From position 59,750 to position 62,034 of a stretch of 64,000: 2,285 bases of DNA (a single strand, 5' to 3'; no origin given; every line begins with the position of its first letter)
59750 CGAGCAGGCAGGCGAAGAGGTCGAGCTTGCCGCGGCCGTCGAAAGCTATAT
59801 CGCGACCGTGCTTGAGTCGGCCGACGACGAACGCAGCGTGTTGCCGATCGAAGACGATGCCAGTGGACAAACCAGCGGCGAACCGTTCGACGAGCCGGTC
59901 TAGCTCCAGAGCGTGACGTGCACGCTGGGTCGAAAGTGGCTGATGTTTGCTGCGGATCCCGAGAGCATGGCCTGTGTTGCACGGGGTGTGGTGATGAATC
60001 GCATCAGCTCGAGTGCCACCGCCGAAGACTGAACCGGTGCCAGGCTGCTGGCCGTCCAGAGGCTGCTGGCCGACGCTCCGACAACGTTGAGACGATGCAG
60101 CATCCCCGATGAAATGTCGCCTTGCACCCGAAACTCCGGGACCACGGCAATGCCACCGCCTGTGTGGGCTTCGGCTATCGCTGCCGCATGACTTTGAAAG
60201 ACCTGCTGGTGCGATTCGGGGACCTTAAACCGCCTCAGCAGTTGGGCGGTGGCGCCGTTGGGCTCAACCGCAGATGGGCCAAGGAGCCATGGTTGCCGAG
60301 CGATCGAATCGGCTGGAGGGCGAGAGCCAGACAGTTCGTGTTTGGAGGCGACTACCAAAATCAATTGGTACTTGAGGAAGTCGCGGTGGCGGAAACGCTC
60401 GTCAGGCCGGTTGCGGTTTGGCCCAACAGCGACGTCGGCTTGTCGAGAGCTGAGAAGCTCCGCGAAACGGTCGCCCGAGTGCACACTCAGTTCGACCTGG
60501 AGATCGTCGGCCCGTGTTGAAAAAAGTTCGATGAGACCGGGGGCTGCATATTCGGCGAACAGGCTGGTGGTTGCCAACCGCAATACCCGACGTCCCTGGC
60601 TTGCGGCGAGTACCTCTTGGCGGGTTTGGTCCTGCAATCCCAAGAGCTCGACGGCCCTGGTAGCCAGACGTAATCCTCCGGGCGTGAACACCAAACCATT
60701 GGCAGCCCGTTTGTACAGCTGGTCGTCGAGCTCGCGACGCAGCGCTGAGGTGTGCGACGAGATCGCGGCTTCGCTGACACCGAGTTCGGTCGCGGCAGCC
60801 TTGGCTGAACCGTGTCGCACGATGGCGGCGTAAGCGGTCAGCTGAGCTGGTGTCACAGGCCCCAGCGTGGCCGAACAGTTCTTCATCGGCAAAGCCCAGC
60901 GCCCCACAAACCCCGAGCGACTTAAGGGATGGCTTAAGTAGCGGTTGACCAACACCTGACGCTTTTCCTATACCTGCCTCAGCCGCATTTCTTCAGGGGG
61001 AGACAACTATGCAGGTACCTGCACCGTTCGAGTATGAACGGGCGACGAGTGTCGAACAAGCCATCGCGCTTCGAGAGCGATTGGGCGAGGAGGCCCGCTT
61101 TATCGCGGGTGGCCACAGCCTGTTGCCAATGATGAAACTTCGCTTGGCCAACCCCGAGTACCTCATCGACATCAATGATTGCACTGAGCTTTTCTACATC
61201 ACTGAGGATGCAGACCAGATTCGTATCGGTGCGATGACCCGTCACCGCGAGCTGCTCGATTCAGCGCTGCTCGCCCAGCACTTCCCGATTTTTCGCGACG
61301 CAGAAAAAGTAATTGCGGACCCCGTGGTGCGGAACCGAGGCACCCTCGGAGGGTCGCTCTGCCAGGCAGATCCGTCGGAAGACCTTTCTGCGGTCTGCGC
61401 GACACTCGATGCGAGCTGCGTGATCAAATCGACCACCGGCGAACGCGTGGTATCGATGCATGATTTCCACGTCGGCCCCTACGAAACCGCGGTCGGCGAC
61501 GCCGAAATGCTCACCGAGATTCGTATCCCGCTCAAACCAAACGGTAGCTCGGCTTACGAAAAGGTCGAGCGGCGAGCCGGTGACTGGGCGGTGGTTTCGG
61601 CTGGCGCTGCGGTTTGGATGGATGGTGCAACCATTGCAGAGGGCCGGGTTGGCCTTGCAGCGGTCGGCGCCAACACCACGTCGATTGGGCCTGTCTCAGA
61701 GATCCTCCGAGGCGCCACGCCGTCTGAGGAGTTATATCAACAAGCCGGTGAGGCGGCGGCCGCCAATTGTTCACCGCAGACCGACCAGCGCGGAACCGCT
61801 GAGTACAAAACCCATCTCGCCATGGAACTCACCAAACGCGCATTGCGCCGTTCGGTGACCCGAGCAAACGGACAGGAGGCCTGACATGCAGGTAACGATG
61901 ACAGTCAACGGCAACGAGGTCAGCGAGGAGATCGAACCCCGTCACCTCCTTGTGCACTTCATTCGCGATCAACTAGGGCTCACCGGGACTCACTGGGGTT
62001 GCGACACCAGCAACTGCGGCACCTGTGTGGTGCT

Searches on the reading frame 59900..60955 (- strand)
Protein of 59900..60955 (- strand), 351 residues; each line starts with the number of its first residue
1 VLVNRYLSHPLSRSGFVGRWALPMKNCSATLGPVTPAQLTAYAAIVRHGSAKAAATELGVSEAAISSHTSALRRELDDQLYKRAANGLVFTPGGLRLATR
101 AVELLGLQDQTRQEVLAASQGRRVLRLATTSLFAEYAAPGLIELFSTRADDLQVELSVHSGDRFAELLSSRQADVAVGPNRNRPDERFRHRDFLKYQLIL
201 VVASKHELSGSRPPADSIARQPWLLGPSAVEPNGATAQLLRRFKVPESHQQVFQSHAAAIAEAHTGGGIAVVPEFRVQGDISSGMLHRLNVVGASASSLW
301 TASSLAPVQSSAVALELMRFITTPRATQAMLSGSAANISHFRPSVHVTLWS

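Call 62: search_protein_families(library=pfam, proteins=[window:59900-60955:-], max_evalue=0.00001)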
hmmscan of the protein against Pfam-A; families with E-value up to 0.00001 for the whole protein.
window:59900-60955:- (351 aa): 2 families
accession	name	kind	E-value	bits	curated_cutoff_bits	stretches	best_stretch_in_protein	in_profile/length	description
PF03466.25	LysR_substrate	-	1.5e-23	83.8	28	1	120-300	3-184/209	LysR substrate binding domain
PF00126.33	HTH_1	-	2.3e-11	43.9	26.6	1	38-94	3-59/60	Bacterial regulatory helix-turn-helix protein, lysR family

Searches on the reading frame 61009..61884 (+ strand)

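Call 62: search_protein_families(library=pfam, proteins=[window:61009-61884:+], max_evalue=0.00001)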
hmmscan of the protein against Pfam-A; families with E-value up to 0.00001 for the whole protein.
window:61009-61884:+ (291 aa): 2 families
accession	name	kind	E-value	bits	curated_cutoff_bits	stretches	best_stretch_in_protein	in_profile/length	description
PF00941.27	FAD_binding_5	-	5e-48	163.6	27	1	6-175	2-169/170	FAD binding domain in molybdopterin dehydrogenase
PF03450.22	CO_deh_flav_C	-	3e-22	79.1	25.5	1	182-281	2-101/102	CO dehydrogenase flavoprotein C-terminal domain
